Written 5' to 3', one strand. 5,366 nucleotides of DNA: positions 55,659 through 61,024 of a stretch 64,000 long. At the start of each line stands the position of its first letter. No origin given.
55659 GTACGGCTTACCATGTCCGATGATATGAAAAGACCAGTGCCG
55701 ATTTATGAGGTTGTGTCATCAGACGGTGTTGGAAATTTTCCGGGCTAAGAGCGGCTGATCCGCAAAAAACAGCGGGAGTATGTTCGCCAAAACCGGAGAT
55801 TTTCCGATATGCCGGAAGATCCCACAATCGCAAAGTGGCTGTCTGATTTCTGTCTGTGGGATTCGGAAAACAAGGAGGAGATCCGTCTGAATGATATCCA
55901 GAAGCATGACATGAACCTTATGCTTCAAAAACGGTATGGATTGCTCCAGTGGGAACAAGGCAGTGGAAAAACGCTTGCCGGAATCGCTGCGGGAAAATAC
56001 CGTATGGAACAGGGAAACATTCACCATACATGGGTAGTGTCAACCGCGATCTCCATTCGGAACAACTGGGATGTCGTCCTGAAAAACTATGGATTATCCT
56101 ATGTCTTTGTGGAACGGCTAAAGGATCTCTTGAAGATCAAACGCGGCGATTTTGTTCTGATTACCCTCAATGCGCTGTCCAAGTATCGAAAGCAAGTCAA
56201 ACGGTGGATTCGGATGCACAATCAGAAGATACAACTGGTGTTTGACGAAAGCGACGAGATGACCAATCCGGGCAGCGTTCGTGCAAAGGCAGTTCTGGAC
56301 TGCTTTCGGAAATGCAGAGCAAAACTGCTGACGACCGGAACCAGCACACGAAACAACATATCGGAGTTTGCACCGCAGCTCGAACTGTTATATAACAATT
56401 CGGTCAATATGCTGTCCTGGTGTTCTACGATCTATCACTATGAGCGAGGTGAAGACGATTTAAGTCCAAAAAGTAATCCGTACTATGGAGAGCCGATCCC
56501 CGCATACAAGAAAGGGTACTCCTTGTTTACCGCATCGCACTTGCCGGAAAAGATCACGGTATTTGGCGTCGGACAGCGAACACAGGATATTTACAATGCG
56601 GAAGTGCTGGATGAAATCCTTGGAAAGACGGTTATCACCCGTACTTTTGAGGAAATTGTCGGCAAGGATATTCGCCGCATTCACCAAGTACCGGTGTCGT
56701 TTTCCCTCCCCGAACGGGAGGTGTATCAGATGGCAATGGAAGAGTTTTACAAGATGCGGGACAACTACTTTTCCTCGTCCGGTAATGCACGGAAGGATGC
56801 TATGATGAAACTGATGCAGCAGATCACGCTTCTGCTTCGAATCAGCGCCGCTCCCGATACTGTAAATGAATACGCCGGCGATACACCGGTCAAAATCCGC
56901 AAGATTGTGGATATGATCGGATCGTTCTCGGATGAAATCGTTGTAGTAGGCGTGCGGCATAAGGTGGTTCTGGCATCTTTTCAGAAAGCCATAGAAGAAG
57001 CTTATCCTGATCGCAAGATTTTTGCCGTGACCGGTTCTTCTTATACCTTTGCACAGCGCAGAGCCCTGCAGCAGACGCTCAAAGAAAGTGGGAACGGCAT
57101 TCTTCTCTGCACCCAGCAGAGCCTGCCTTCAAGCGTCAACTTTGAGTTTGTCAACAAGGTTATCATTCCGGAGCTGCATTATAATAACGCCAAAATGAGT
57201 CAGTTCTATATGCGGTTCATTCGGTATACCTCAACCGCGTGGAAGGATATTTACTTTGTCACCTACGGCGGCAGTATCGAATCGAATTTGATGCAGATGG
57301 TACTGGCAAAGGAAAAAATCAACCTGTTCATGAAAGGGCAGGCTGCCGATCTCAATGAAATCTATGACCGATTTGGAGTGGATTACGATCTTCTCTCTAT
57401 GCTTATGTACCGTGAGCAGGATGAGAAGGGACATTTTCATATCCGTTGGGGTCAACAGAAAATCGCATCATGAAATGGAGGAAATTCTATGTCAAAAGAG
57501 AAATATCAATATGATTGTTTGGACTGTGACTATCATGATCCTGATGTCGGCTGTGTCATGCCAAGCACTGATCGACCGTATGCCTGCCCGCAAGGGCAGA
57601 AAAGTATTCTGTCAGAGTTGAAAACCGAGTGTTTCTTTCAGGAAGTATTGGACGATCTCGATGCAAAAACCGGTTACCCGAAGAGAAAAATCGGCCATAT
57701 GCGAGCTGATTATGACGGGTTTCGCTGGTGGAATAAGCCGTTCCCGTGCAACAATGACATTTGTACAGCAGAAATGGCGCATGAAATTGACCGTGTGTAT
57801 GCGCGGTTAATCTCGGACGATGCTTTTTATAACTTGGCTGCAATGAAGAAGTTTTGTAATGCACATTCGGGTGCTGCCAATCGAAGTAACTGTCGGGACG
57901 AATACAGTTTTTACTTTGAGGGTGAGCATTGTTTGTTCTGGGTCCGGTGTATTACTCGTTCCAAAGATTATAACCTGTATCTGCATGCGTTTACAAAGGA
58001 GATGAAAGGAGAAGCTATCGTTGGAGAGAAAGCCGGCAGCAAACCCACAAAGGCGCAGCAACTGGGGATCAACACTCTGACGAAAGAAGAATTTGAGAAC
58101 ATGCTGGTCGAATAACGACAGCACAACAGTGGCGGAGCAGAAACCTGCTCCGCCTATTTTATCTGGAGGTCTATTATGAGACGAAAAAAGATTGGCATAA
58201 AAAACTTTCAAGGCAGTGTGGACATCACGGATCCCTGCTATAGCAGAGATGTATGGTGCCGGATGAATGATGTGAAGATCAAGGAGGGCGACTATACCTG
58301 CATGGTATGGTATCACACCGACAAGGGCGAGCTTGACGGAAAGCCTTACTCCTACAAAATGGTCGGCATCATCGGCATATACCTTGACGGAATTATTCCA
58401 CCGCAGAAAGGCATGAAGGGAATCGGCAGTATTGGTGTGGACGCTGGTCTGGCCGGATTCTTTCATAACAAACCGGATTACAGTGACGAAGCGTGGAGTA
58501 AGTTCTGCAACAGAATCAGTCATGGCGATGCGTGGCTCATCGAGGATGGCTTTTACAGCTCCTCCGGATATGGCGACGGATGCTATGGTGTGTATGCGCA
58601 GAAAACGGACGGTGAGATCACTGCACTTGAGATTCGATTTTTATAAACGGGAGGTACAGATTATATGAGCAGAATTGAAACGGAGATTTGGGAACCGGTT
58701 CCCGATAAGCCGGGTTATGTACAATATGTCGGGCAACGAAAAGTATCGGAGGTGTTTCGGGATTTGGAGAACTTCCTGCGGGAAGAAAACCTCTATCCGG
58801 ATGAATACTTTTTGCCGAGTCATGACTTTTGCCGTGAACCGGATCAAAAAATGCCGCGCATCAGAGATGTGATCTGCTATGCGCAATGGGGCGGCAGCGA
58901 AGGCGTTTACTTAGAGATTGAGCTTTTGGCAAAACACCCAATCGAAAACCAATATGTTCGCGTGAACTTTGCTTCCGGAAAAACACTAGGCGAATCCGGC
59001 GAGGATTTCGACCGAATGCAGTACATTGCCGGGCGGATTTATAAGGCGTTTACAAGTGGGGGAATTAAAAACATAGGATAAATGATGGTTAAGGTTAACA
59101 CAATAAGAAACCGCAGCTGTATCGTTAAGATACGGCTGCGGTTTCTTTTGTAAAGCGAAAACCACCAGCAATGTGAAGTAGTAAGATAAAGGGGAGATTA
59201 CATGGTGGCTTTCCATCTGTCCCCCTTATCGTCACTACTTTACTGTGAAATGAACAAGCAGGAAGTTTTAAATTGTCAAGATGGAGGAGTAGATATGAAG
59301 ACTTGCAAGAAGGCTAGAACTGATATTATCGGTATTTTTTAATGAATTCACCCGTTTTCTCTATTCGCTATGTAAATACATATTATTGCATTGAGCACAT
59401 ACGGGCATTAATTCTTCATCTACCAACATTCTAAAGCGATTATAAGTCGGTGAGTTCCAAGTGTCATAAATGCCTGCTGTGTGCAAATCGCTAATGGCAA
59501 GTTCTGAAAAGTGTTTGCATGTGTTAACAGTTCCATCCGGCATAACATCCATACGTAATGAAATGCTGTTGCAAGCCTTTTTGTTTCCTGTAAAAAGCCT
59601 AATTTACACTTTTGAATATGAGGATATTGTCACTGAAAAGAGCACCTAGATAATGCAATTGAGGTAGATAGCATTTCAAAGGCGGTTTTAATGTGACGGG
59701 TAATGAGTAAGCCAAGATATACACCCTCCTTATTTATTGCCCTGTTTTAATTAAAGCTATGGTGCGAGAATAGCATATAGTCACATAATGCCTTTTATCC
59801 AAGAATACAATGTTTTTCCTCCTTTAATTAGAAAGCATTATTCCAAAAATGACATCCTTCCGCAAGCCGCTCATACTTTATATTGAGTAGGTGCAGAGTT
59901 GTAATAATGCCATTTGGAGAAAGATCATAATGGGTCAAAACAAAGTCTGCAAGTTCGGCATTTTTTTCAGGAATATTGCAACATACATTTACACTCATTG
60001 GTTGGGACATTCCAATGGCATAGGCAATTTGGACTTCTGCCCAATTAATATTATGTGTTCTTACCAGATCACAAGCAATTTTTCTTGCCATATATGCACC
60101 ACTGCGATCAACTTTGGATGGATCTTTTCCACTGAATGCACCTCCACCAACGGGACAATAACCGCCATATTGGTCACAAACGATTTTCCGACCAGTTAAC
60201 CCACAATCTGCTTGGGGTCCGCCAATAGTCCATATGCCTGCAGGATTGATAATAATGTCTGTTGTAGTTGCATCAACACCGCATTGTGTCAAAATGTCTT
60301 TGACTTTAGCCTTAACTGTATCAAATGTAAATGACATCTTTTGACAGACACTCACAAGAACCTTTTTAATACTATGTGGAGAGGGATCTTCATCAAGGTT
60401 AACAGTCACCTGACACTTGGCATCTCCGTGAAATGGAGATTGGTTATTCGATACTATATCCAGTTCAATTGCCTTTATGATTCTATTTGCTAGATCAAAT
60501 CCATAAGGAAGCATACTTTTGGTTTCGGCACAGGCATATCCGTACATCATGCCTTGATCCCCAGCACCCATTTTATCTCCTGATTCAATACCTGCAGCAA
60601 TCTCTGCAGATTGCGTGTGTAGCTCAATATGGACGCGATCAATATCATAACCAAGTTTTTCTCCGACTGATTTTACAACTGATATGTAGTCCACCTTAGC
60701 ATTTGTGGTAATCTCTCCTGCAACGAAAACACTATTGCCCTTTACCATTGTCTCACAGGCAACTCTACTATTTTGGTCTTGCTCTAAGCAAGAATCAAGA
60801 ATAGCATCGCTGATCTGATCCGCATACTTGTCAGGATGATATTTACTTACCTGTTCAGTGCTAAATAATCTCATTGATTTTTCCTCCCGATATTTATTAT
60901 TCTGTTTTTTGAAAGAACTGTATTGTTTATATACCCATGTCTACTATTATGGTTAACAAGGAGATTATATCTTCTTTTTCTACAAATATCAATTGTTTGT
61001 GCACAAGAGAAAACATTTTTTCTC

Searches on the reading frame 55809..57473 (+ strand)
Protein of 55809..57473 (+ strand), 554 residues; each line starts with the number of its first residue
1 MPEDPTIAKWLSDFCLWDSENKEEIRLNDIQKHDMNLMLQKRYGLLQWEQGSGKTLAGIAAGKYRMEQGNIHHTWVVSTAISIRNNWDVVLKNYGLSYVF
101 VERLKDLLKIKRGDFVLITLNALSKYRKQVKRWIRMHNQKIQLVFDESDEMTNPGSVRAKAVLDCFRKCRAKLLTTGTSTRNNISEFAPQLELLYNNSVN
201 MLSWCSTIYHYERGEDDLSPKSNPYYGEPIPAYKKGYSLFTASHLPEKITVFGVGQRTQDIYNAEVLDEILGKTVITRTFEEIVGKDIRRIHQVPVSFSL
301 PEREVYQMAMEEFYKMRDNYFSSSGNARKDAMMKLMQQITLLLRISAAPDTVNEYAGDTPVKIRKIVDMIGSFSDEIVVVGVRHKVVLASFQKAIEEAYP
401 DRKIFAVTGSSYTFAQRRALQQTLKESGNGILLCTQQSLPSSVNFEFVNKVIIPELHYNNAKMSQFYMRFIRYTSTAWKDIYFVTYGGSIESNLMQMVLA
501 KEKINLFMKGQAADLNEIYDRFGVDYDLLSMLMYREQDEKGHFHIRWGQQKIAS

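Call 81: search_protein_families(library=pfam, proteins=[window:55809-57473:+], max_evalue=0.001)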
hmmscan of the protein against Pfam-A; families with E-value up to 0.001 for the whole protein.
window:55809-57473:+ (554 aa): 3 families
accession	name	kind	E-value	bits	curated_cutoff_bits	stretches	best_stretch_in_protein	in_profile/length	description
PF00176.29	SNF2-rel_dom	-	8.7e-10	38.6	24.9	1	40-348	16-287/290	SNF2-related domain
PF04851.21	ResIII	-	1.2e-07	32.2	22.5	1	34-169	11-153/164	Type III restriction enzyme, res subunit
PF00270.35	DEAD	-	2.3e-05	24.7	26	1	29-183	2-163/167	DEAD/DEAH box helicase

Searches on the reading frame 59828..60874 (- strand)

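Call 81: search_protein_families(library=pfam, proteins=[window:59828-60874:-], max_evalue=0.001)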
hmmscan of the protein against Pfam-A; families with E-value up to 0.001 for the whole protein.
window:59828-60874:- (348 aa): 3 families
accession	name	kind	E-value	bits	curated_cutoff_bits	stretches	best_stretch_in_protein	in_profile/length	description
PF02773.21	S-AdoMet_synt_C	-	2.3e-43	147.9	25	1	217-346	1-132/138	S-adenosylmethionine synthetase, C-terminal domain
PF00438.25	S-AdoMet_synt_N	-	5e-29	101.2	33.1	1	3-96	3-94/99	S-adenosylmethionine synthetase, N-terminal domain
PF02772.21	S-AdoMet_synt_M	-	1.7e-23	83.4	29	1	102-213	2-118/120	S-adenosylmethionine synthetase, central domain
